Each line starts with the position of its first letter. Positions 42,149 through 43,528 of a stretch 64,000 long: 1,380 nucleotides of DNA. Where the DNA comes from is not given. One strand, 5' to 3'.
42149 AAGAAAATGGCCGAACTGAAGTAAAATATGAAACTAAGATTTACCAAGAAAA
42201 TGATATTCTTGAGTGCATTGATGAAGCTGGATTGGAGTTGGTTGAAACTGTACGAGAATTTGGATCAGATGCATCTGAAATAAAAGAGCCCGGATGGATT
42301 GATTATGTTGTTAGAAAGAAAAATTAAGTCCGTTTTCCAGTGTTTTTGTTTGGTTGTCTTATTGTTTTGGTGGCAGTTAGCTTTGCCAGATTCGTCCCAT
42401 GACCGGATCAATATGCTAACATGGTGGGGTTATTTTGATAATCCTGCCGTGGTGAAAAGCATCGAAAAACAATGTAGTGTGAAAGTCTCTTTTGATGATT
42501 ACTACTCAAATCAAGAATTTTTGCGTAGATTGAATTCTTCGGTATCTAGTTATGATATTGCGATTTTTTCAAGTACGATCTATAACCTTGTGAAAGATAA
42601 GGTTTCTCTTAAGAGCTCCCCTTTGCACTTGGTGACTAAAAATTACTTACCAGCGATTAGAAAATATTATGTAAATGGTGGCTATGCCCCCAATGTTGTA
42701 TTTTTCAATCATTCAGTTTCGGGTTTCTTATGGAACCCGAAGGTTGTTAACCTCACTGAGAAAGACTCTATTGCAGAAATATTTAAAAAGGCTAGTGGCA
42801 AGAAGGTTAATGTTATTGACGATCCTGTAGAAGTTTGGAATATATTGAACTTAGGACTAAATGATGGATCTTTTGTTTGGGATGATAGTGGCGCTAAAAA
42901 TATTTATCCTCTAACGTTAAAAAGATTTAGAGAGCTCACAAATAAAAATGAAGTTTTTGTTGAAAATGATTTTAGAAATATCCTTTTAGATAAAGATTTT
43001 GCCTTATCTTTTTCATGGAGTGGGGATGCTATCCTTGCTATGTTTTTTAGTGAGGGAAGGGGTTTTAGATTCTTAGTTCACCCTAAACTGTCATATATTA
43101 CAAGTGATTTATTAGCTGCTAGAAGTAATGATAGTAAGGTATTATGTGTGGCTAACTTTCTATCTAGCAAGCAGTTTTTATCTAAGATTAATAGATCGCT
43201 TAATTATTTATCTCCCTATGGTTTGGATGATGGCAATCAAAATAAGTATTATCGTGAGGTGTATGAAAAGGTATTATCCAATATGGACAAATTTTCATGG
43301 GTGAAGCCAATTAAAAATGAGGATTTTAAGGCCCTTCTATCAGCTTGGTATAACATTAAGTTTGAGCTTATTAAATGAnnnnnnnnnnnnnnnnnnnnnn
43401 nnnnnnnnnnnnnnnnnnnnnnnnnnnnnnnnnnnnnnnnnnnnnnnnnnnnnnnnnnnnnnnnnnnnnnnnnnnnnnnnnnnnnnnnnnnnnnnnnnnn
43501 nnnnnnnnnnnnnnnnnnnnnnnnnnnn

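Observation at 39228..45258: AT-rich regulatory island at the tRNA-Pro 3' flank: unusual two-component parts plus a methyltransferase-SBP-hybrid kinase operon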

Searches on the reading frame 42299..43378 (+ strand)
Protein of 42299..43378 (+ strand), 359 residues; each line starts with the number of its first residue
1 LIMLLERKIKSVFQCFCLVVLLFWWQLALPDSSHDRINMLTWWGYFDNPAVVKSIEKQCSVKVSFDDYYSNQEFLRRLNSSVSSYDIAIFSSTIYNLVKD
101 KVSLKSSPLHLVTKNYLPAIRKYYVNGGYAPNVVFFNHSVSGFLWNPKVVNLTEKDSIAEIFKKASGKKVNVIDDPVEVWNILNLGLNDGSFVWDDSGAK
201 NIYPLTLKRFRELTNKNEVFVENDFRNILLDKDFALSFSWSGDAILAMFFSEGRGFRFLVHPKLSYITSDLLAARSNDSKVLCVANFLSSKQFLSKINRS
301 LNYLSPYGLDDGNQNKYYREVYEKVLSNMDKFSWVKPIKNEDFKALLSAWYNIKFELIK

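Call 4: search_protein_families(library=pfam, proteins=[window:42299-43378:+], max_evalue=0.1)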
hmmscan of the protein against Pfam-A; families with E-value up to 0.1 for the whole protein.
window:42299-43378:+ (359 aa): 0 families

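Call 5: search_protein_families(library=ncbifam, proteins=[window:42299-43378:+], max_evalue=0.1)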
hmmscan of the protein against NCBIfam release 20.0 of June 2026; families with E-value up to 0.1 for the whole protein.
window:42299-43378:+ (359 aa): 0 families

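Call 17: find_homologous_proteins(query=window:42299-43378:+, max_evalue=0.001)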
Query window:42299-43378:+ (359 aa): 41 proteins with E <= 0.001 among 1210 candidates.
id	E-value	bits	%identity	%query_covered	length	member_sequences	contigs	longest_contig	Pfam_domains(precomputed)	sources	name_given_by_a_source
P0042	7.8e-237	803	100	99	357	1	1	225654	-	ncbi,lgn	-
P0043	4.3e-78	281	41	89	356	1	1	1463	-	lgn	-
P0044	5.3e-78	281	40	94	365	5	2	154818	-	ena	-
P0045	3.3e-76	275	36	99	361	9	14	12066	-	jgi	jgi:hypothetical protein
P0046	4.5e-76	274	42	89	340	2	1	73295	-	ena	-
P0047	2.4e-75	272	42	89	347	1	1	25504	-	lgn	-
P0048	8.6e-75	270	39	89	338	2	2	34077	-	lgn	-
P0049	1.3e-74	270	41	96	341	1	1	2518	-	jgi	jgi:hypothetical protein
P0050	1.3e-74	269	40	97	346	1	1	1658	-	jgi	jgi:spermidine/putrescine-binding protein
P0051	8.7e-74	267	41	91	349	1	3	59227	-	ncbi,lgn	-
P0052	9.9e-74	267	39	98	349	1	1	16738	-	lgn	-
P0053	1.7e-72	263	38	98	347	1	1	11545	-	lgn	-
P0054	4.6e-72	261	40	90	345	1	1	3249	-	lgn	-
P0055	5.4e-72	261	40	89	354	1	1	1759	-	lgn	-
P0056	8.6e-71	257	42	90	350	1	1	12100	-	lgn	-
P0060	1.7e-68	249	39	95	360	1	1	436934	-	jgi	jgi:hypothetical protein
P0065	2.1e-66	243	39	96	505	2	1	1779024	PF07366.19,PF12680.14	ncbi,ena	-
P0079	7.9e-53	198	35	94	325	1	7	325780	-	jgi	jgi:hypothetical protein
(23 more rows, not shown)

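Call 21: search_solved_structures(query=A2, max_evalue=1, show_alignments=1)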
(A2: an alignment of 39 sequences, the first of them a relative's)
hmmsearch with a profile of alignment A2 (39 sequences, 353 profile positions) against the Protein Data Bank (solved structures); distinct sequences matched with E-value up to 1: 24.
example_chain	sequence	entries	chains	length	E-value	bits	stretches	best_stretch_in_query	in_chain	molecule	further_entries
4eqb_A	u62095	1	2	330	4.4e-13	52.1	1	26-263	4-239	Spermidine/putrescine ABC superfamily ATP binding cassette transporter, binding protein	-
4gl0_A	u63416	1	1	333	1.6e-12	50.2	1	30-253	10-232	Lmo0810 protein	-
8y5h_E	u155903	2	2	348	1.6e-06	30.4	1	23-240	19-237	Spermidine/putrescine-binding periplasmic protein | Putrescine-binding periplasmic protein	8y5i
2v84_A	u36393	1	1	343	2.2e-06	30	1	29-184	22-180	SPERMIDINE/PUTRESCINE ABC TRANSPORTER, PERIPLASMIC BINDING PROTEIN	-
1pot_A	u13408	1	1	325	9.7e-06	27.9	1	37-240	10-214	SPERMIDINE/PUTRESCINE-BINDING PROTEIN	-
1poy_1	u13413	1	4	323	1.2e-05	27.6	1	38-240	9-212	SPERMIDINE/PUTRESCINE-BINDING PROTEIN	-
7xjm_A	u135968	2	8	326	1.4e-05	27.4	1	36-240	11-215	Putrescine-binding periplasmic protein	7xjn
7oyx_A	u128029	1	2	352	0.0028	19.8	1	29-251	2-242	Putrescine-binding periplasmic protein PotF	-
7oyw_A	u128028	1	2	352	0.0028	19.8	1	29-245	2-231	Putrescine-binding periplasmic protein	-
8asz_A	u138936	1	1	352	0.0032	19.6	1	29-294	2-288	Putrescine-binding periplasmic protein PotF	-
7oyv_A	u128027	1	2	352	0.0036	19.4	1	29-245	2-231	Putrescine-binding periplasmic protein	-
7oyy_A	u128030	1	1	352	0.0036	19.4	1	29-252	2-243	Putrescine-binding periplasmic protein PotF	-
3ttm_A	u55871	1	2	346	0.0042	19.2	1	30-241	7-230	Polyamine transport protein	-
3ttk_A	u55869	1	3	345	0.0042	19.2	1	30-241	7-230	Polyamine transport protein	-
7oys_A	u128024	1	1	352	0.01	17.9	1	29-294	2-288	Putrescine-binding periplasmic protein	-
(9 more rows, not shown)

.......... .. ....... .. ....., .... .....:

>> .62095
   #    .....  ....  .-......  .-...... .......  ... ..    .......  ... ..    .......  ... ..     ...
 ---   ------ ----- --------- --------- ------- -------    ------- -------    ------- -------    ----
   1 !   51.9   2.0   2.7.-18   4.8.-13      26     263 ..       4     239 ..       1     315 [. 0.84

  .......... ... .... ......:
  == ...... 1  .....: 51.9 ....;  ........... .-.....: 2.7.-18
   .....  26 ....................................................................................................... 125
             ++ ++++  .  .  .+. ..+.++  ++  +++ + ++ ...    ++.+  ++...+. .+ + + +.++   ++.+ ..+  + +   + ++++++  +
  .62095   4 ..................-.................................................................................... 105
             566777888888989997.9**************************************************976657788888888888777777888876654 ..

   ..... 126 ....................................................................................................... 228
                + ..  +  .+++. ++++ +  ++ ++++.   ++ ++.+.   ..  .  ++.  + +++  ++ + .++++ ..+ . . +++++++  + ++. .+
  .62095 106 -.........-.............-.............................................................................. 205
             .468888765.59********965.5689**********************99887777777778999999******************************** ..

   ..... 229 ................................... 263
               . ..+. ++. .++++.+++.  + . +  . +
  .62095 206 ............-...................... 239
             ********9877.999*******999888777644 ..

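Call 22: search_protein_families(library=pfam, alignment_id=A2, max_evalue=1)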
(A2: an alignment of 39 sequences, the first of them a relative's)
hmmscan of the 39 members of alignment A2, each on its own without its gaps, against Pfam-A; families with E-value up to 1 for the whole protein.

A. member 1, P0042 (357 aa): 0 families

B. families by the number of members that match (of 39 scanned): 26 families (the first 25 are shown)
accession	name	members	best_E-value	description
PF13416.11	SBP_bac_8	2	0.0063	Bacterial extracellular solute-binding protein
PF20293.4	MC6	2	0.045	ABC-three component (ABC-3C) system Middle Component 6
PF11724.13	YvbH_ext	1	0.0011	YvbH-like oligomerisation region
PF17959.7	EF-hand_14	1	0.0032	EF-hand domain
PF20720.3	nSTAND3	1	0.0056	Novel STAND NTPase 3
PF22756.2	E217_gp29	1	0.0068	E217 gateway protein gp29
PF13013.11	F-box-like_2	1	0.011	F-box-like domain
PF11482.13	DUF3208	1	0.015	Protein of unknown function (DUF3208)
PF03965.22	Penicillinase_R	1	0.017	Penicillinase repressor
PF10120.14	ThiN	1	0.021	Thiamine-phosphate synthase ThiN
PF18467.7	DUF5613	1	0.033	Domain of unknown function (DUF5613)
PF17020.10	DUF5097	1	0.033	Domain of unknown function (DUF5097)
PF00267.27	Porin_1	1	0.035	Gram-negative porin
PF13847.12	Methyltransf_31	1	0.06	Methyltransferase domain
PF18686.6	DUF5636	1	0.07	Family of unknown function (DUF5636)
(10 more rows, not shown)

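Call 50: predict_structure(alignment_id=A2)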
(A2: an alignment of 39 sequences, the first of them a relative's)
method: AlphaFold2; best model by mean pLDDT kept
length: 357 residues; sequences in the alignment: 39
mean_pLDDT: 91.6   pTM: 0.87
mean pLDDT of the five models: 91.6, 91.3, 90.5, 89.7, 89.3
residues with pLDDT >= 90: 280; 70-90: 58; 50-70: 19; < 50: 0
segments of 3 or more residues with pLDDT < 50: none
pLDDT, mean of each block of 10 residues (from residue 1): 79 91 75 91 91 97 94 90 94 96 97 97 96 97 97 95 97 94 77 59 92 93 92 97 90 93 96 98 98 91 92 92 92 91 95 94
secondary structure, 60 per line:
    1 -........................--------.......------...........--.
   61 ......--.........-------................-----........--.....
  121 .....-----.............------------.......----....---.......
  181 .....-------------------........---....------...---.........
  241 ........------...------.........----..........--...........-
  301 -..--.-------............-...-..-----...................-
elements in order: H2-25 E34-40 H47-57 E60-66 H69-77 E85-89 H90-100 H106-113 H116-125 E131-143 H156-162 E167-170 H174-185 H205-212 E216-219 E232-238 H239-248 E255-257 E264-272 H277-286 H289-299 H314-325 H338-356

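Call 54: fold_search(model_id=the predicted structure, library=pdb)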
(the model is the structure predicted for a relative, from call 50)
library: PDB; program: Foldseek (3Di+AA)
matches with E <= 10: 1522; with E <= 0.001: 1090
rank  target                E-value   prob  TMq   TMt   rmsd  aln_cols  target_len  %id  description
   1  7oyw_A                1.5e-17  1.00  0.69  0.71   4.9       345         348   18  E.coli's putrescine receptor variant PotF/D (4JDF) with mutations E39D F88L S247D in complex with spermidine (released 2021-12-01)
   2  4eqb_A                2.1e-17  1.00  0.69  0.75   4.5       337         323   15  1.5 Angstrom Crystal Structure of Spermidine/Putrescine ABC Transporter Substrate-Binding Protein PotD from Streptococ (released 2012-05-02)
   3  7oyx_A                3.1e-17  1.00  0.67  0.69   5.1       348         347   17  E.coli's putrescine receptor variant PotF/D (4JDF) with mutations E39D Y87S F88Y S247D in complex with spermidine (released 2021-12-01)
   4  7xjm_C                4.2e-17  1.00  0.64  0.71   5.1       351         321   16  Structure of VcPotD1 in complex with spermidine (released 2023-04-26)
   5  7xjm_A                5.3e-17  1.00  0.64  0.70   5.1       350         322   17  Structure of VcPotD1 in complex with spermidine (released 2023-04-26)
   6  4gl0                  6.0e-17  1.00  0.65  0.72   5.1       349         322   14  Putative spermidine/putrescine ABC transporter from Listeria monocytogenes (released 2012-08-22)
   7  7xjm_B                7.7e-17  1.00  0.64  0.71   5.1       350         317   16  Structure of VcPotD1 in complex with spermidine (released 2023-04-26)
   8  7xjn_C                7.7e-17  1.00  0.64  0.70   5.1       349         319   17  Structure of VcPotD1 in complex with norspermidine (released 2023-04-26)
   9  7xjn_B                8.1e-17  1.00  0.63  0.70   5.2       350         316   16  Structure of VcPotD1 in complex with norspermidine (released 2023-04-26)
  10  6ye6_B                8.7e-17  1.00  0.66  0.69   5.3       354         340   18  E.coli's Putrescine receptor PotF complexed with Agmatine (released 2021-01-20)
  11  8asz                  9.8e-17  1.00  0.68  0.70   4.8       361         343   17  PotF with mutations S87Y and A182D in complex with Agmatine (released 2024-03-06)
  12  7oyv_A                1.2e-16  1.00  0.65  0.67   5.5       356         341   18  E.coli's putrescine receptor variant PotF/D (4JDF) with mutations E39D F88A S247D in complex with spermidine (released 2021-12-01)
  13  3ttm_A                1.7e-16  1.00  0.67  0.70   5.4       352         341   17  Crystal structure of SpuD in complex with putrescine (released 2012-03-28)
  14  6ye8_A                1.7e-16  1.00  0.64  0.67   5.4       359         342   16  E.coli's Putrescine receptor PotF complexed with Spermidine (released 2021-01-20)
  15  7xjm_D                1.9e-16  1.00  0.64  0.71   5.2       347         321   16  Structure of VcPotD1 in complex with spermidine (released 2023-04-26)
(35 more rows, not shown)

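Call 57: find_encoding_contigs(protein=P0044, flank=8000, max_places=1)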
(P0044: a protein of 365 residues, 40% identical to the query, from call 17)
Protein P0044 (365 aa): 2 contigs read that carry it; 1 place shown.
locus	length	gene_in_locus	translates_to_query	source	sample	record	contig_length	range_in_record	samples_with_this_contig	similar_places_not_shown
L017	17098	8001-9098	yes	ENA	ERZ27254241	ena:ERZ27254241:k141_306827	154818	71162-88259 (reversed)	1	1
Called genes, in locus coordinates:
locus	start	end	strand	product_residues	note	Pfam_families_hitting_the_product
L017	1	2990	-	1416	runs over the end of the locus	PF01443:Viral_helicase1 (faint), PF13086:AAA_11, PF13245:AAA_19 (faint), PF13604:AAA_30 (faint), PF13086:AAA_11 (weak), PF13087:AAA_12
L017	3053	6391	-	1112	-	PF13482:RNase_H_2, PF13086:AAA_11, PF13245:AAA_19, PF13604:AAA_30, PF20720:nSTAND3 (faint), PF13087:AAA_12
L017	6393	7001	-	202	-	PF20066:Glyoxalase_8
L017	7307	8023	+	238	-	-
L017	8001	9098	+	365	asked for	-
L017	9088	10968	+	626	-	PF02518:HATPase_c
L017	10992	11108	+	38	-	-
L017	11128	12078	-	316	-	PF00892:EamA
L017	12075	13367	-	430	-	PF07992:Pyr_redox_2 (weak), PF13434:Lys_Orn_oxgnase, PF13454:NAD_binding_9 (faint), PF13738:Pyr_redox_3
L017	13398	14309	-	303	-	PF00072:Response_reg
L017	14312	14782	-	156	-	PF13443:HTH_26, PF01381:HTH_3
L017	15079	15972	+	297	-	-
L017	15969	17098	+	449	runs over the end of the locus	PF00772:DnaB, PF13481:AAA_25, PF03796:DnaB_C, PF06745:ATPase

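Call 58: find_encoding_contigs(protein=P0065, flank=8000, max_places=1)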
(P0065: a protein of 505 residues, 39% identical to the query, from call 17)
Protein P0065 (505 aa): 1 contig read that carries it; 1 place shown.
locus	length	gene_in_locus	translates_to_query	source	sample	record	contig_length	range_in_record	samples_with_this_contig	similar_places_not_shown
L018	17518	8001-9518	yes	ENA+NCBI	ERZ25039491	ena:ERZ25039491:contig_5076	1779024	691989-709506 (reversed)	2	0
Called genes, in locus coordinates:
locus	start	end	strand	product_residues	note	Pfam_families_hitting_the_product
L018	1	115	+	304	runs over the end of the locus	PF03331:LpxC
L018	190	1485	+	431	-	-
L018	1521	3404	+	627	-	-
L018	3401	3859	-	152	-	-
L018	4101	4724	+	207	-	PF01381:HTH_3 (weak), PF13443:HTH_26, PF00717:Peptidase_S24 (weak)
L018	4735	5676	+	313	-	PF00072:Response_reg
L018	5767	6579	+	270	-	PF13489:Methyltransf_23, PF13847:Methyltransf_31 (weak), PF08241:Methyltransf_11 (weak), PF08242:Methyltransf_12 (weak)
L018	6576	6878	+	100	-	-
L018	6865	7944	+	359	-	-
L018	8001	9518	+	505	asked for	PF07366:SnoaL (weak), PF12680:SnoaL_2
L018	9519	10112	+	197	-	-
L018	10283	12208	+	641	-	PF00512:HisKA (faint), PF02518:HATPase_c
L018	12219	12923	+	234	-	PF01427:Peptidase_M15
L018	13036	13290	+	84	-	-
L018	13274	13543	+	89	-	PF05016:ParE_toxin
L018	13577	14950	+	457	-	PF00324:AA_permease, PF13520:AA_permease_2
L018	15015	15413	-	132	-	-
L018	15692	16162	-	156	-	PF05258:DciA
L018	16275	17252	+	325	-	PF07517:SecA_DEAD, PF00270:DEAD (faint), PF01043:SecA_PP_bind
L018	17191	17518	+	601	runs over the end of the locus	PF01043:SecA_PP_bind, PF07517:SecA_DEAD, PF21090:P-loop_SecA, PF07516:SecA_SW, PF02810:SEC-C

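Call 59: find_encoding_contigs(protein=P0060, flank=8000, max_places=1)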
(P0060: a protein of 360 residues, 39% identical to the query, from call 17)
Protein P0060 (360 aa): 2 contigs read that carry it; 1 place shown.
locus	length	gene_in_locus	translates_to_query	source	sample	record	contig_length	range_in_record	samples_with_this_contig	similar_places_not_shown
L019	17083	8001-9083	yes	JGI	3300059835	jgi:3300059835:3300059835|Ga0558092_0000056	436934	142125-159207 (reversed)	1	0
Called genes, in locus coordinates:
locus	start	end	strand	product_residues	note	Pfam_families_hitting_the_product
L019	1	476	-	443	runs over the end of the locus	PF01554:MatE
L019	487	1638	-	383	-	PF02770:Acyl-CoA_dh_M, PF00441:Acyl-CoA_dh_1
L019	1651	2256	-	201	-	-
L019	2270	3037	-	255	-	-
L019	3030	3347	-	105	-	PF00550:PP-binding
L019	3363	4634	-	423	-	PF00278:Orn_DAP_Arg_deC, PF02784:Orn_Arg_deC_N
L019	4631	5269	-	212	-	PF10988:DUF2807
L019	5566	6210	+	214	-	PF01381:HTH_3 (faint), PF13443:HTH_26, PF00717:Peptidase_S24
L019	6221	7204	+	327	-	PF00072:Response_reg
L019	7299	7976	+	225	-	-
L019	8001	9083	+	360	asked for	-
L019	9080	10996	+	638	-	PF02518:HATPase_c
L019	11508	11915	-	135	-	PF00903:Glyoxalase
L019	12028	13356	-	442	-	PF21105:DyP_N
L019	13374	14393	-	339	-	-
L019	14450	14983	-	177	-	-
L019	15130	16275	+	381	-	-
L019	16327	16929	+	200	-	PF18899:DUF5655 (weak), PF08818:DUF1801, PF13376:OmdA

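Call 60: find_encoding_contigs(protein=P0079, flank=8000, max_places=1)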
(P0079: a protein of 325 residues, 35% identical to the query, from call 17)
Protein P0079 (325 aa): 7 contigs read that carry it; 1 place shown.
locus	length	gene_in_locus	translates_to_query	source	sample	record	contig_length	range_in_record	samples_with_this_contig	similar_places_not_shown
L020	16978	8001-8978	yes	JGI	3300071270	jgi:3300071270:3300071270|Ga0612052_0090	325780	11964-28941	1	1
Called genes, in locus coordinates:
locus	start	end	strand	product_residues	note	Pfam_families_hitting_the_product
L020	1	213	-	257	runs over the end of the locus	PF07722:Peptidase_C26, PF00117:GATase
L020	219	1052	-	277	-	PF02668:TauD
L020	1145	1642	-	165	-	PF13302:Acetyltransf_3, PF13420:Acetyltransf_4, PF00583:Acetyltransf_1, PF13673:Acetyltransf_10, PF13508:Acetyltransf_7, PF08445:FR47 (faint)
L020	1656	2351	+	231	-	-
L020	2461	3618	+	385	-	PF13570:Beta-prop_ACSF4 (faint), PF13360:PQQ_2 (weak)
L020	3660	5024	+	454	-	PF02113:Peptidase_S13, PF13354:Beta-lactamase2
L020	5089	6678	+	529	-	PF00005:ABC_tran, PF13304:AAA_21 (faint), PF12848:ABC_tran_Xtn, PF00005:ABC_tran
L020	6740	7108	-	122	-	-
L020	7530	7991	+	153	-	PF00583:Acetyltransf_1 (weak)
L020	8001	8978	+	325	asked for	-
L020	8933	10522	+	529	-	PF02518:HATPase_c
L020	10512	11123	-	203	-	-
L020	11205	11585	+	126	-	-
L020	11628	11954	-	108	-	-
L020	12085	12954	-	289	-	PF13483:Lactamase_B_3, PF00753:Lactamase_B (weak)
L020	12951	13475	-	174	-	PF00583:Acetyltransf_1, PF13302:Acetyltransf_3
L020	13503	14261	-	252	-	PF00089:Trypsin (weak), PF13365:Trypsin_2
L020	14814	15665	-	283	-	PF07366:SnoaL (faint), PF12680:SnoaL_2 (faint)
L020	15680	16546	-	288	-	PF00106:adh_short, PF01370:Epimerase, PF08659:KR, PF16363:GDP_Man_Dehyd (weak), PF13561:adh_short_C2, PF08643:DUF1776 (weak)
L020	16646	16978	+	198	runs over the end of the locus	PF00440:TetR_N (weak)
